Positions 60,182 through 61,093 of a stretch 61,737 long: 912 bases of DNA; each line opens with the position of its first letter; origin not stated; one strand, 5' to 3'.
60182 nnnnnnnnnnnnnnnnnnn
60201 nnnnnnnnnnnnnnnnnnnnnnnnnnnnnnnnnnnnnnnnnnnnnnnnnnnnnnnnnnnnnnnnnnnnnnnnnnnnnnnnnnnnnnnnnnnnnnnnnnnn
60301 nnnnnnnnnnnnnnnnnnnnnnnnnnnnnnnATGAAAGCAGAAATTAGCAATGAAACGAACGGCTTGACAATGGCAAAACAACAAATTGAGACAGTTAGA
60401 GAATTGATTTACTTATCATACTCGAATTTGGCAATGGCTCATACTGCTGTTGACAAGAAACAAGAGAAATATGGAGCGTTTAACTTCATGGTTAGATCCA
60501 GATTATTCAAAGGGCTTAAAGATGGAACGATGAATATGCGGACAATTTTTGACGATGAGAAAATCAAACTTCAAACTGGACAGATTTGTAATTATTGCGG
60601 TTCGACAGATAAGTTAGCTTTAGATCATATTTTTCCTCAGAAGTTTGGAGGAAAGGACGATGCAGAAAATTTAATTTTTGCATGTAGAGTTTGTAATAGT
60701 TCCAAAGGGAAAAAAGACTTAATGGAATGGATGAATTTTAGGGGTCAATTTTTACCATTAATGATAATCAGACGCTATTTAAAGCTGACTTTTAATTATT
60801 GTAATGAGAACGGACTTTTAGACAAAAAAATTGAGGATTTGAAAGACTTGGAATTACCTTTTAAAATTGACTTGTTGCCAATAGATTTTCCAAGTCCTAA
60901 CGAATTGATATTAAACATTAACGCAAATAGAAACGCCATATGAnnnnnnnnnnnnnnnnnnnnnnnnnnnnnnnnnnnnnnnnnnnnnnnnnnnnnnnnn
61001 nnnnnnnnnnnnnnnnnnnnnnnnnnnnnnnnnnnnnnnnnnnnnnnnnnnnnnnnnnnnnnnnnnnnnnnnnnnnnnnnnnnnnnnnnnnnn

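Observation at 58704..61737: AT-rich 2.9-kb Fic / HNH / DUF3223-HNH island bracketed by a perfect direct repeat of at least 123 bp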

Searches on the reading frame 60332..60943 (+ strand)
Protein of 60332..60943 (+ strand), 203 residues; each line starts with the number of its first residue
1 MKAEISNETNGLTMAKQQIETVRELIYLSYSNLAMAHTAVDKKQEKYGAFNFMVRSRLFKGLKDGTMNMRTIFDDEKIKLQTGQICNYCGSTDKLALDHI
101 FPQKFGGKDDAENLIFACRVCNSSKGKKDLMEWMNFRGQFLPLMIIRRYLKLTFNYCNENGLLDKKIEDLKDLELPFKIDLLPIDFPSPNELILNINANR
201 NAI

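Call 7: search_protein_families(library=pfam, proteins=[window:60332-60943:+], max_evalue=0.01)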
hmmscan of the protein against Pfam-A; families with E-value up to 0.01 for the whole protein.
window:60332-60943:+ (203 aa): 3 families
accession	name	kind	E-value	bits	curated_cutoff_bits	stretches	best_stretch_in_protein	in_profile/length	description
PF01844.29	HNH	-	2.6e-12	47.1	21.4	1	86-128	1-47/47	HNH endonuclease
PF14279.12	HNH_5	-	1.1e-10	41.7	27.5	1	86-128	1-46/56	HNH endonuclease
PF13395.12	HNH_4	-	0.00089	19.6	22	1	93-128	16-51/54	HNH endonuclease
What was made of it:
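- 60371..60943 (+): HNH endonuclease gene (190 aa from ATG 60371; the ORF is open from 60332). Pfam HNH, E 3e-12 (call 7).
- Checked: HNH ORF 60332-60943 (call 7).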

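Call 12: find_encoding_contigs(protein=window:60332-60943:+, flank=10000, max_places=10)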
Protein window:60332-60943:+ (203 aa): no gene with exactly this product is on record in the collection.

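Call 21: search_protein_families(library=padloc, proteins=[window:60332-60943:+], max_evalue=0.01)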
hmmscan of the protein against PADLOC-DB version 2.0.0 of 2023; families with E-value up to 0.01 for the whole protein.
window:60332-60943:+ (203 aa): 16 families
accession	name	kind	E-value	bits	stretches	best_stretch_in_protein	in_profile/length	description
PDLC00315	PtuB1|PtuB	-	1.8e-08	32.5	1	81-130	28-81/227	Unknown function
PDLC04266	PDC-M01B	-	3.2e-07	28.2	1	4-130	17-143/281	-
PDLC04255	PDC-M01B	-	7.6e-07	27.1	1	66-128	92-154/285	-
PDLC04264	PDC-M01B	-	1.5e-06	26.3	1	56-128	73-147/282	-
PDLC04259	PDC-M01B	-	7e-06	24.2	1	29-128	44-141/277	-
PDLC04256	PDC-M01B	-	8.9e-06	23.4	1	66-128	90-153/285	-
PDLC04248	PDC-M01B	-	1.1e-05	23.5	1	67-128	19-81/216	-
PDLC00340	PtuB1|PtuB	-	1.3e-05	22.9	1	79-128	58-113/268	Unknown function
PDLC04245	PDC-M01B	-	7.1e-05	20.5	1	26-136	47-157/295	-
PDLC04251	PDC-M01B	-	0.00012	19.6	1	76-128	91-145/279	-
PDLC00337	PtuB1|PtuB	-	0.00013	19.9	1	77-129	50-108/216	Unknown function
PDLC04252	PDC-M01B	-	0.00032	17.9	1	29-127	43-141/294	-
PDLC04262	PDC-M01B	-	0.00051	17.9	1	79-124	75-122/259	-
PDLC00317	PtuB1|PtuB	-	0.002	16.1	1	84-133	60-110/244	Unknown function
PDLC00335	PtuB1|PtuB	-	0.0023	15.5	1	84-135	49-108/214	Unknown function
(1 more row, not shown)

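Call 22: search_protein_families(library=ncbifam, proteins=[window:60332-60943:+], max_evalue=0.01)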
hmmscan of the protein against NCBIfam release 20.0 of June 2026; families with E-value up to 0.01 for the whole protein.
window:60332-60943:+ (203 aa): 3 families
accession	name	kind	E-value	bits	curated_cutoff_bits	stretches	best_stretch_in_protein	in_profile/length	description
NF040563.1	guided_IscB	equivalog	5.9e-10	38.8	175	1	82-134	191-244/314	RNA-guided endonuclease IscB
NF049971.1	CRISPR_Cas9d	exception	7.2e-10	38.1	375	1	75-135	537-603/986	type II CRISPR RNA-guided endonuclease Cas9d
TIGR01865.2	cas_Csn1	equivalog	0.0013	17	100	1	91-138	590-638/1070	type II CRISPR RNA-guided endonuclease Cas9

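Call 34: find_encoding_contigs(protein=window:60407-60943:+, flank=10000, max_places=10)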
Protein window:60407-60943:+ (178 aa): no gene with exactly this product is on record in the collection.

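Call 36: list_cluster_members(proteins=[window:60332-60943:+, window:60940-61707:+, window:58483-58770:-])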
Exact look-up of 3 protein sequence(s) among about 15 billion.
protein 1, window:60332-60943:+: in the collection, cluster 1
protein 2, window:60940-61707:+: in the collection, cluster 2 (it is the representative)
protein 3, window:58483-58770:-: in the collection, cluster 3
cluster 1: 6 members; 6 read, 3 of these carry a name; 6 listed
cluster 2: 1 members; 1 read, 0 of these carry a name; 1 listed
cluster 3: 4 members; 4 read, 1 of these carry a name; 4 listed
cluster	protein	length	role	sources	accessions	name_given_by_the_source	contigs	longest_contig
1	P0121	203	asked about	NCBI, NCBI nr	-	-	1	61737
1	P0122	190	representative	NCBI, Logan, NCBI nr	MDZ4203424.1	MAG: HNH endonuclease signature motif containing protein [Bacteroidales bacterium] | HNH endonuclease signature motif containing protein [Bacteroidales bacterium]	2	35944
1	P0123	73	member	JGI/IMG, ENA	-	hypothetical protein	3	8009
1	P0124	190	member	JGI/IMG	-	hypothetical protein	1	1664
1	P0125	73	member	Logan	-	-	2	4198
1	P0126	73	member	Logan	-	-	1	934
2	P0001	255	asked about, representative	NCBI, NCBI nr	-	-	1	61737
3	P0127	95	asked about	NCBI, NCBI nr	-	-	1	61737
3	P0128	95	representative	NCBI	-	-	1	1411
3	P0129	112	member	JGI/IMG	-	Fe2+ transport system protein FeoA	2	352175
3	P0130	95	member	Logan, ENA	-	-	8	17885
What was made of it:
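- The 90% cluster of the protein has one member (call 36).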

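Call 37: find_encoding_contigs(protein=P0129, flank=10000, max_places=4)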
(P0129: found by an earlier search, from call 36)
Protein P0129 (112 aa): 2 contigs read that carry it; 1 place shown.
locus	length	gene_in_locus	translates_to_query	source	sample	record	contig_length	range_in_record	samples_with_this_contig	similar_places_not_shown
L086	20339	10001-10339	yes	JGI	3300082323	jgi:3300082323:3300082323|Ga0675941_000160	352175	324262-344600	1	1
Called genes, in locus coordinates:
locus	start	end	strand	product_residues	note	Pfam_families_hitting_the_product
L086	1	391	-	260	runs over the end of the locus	PF04085:MreC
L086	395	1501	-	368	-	PF06723:MreB_Mbl, PF00022:Actin (faint), PF25216:Volactin (faint), PF11104:PilM_2 (faint), PF00012:HSP70, PF14450:FtsA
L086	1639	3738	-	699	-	PF17191:RecG_wedge, PF01336:tRNA_anti-codon (weak), PF00270:DEAD, PF04851:ResIII, PF00271:Helicase_C, PF22590:Cas3-like_C_2 (weak), PF19833:RecG_dom3_C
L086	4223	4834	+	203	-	PF04011:LemA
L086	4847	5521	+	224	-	PF04536:TPM_phosphatase (weak)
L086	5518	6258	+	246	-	PF04536:TPM_phosphatase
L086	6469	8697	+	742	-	PF00324:AA_permease, PF13520:AA_permease_2, PF03522:SLC12 (weak)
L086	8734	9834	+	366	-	PF02073:Peptidase_M29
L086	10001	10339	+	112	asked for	PF04023:FeoA (weak)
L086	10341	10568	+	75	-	PF09012:FeoC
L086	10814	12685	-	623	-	PF13585:CHU_C (faint), PF00041:fn3 (weak), PF13860:FlgD_ig, PF18962:Por_Secre_tail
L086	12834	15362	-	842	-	PF13384:HTH_23, PF13518:HTH_28, PF13551:HTH_29, PF13565:HTH_32 (weak), PF13374:TPR_10 (faint), PF13424:TPR_12 (weak)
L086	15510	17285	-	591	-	PF00330:Aconitase, PF00694:Aconitase_C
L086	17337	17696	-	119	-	PF05635:23S_rRNA_IVP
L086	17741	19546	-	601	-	PF00330:Aconitase, PF00694:Aconitase_C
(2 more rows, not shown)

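Call 39: find_encoding_contigs(protein=P0130, flank=10000, max_places=10)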
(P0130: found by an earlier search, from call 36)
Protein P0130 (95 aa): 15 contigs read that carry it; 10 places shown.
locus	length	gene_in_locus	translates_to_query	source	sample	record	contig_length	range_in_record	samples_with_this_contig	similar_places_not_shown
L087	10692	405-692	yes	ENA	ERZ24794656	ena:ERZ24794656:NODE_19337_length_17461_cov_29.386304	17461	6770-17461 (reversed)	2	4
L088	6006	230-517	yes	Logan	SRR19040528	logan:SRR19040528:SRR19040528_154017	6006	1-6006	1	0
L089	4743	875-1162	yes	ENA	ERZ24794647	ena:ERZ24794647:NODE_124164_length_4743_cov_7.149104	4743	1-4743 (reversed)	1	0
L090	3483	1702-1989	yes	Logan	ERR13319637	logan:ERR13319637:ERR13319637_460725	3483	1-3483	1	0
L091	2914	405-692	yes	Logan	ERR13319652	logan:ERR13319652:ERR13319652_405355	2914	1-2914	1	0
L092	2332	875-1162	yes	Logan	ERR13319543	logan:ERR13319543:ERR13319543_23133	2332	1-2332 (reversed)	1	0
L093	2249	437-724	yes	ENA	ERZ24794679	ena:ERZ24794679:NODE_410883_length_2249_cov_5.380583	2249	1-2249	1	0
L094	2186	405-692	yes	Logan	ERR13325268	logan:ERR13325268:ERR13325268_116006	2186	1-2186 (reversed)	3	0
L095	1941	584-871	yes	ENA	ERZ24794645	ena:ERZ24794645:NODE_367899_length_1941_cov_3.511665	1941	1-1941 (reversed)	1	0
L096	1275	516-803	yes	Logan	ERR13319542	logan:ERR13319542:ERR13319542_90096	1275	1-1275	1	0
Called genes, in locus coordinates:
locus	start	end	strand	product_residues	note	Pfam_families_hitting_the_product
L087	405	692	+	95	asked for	PF04023:FeoA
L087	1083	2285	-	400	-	PF00108:Thiolase_N, PF00109:ketoacyl-synt (weak), PF02803:Thiolase_C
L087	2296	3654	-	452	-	PF00202:Aminotran_3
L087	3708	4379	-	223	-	PF01144:CoA_trans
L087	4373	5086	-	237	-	PF01144:CoA_trans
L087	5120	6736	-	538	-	-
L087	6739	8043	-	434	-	PF05222:AlaDh_PNT_N, PF01262:AlaDh_PNT_C (faint)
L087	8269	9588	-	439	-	PF01488:Shikimate_DH (weak), PF03435:Sacchrp_dh_NADP, PF16653:Sacchrp_dh_C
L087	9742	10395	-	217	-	PF07853:DUF1648, PF13630:SdpI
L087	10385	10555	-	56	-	-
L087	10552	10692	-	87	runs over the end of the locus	PF12840:HTH_20, PF01022:HTH_5, PF08279:HTH_11 (weak), PF13412:HTH_24 (weak), PF21476:PF0610-like_N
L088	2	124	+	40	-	?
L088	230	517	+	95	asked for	PF04023:FeoA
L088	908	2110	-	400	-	PF00108:Thiolase_N, PF00109:ketoacyl-synt (weak), PF02803:Thiolase_C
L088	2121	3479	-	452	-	PF00202:Aminotran_3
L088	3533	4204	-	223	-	PF01144:CoA_trans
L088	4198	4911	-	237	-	PF01144:CoA_trans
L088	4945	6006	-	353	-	?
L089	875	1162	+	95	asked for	PF04023:FeoA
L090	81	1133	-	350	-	PF10987:DUF2806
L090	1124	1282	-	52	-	-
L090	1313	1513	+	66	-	-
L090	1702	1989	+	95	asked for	PF04023:FeoA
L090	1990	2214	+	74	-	PF09012:FeoC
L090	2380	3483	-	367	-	?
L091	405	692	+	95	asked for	PF04023:FeoA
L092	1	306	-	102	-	?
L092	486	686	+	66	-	-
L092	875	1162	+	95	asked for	PF04023:FeoA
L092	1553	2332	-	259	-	?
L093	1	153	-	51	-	?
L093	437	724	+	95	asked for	PF04023:FeoA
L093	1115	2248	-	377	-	?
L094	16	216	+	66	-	-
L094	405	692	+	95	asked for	PF04023:FeoA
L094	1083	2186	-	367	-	?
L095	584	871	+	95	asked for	PF04023:FeoA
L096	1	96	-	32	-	?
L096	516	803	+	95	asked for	PF04023:FeoA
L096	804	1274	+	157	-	?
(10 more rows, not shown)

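Call 59: search_protein_families(library=pfam, proteins=[L090:81-1133:-, L093:1-153:-], max_evalue=0.1)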
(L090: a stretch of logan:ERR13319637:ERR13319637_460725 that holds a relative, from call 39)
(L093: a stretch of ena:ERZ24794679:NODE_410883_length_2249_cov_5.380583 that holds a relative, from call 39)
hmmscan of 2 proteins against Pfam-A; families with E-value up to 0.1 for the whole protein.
L090:81-1133:- (350 aa): 1 family
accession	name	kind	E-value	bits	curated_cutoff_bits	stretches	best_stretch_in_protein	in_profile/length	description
PF10987.13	DUF2806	-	1.9e-52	178.7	24.5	1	86-297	1-220/221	Protein of unknown function (DUF2806)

L093:1-153:- (51 aa): 3 families
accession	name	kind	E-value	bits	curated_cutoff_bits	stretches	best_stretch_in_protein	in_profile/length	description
PF05066.19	HARE-HTH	-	7.5e-09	36.3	25.9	1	6-49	3-46/71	HB1, ASXL, restriction endonuclease HTH domain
PF25318.1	WH_GDS1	-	0.03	14.8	27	1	9-50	13-55/95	GDS1 winged helix domain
PF09384.15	UTP15_C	-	0.084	13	33.1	1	4-45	29-73/147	UTP15 C terminal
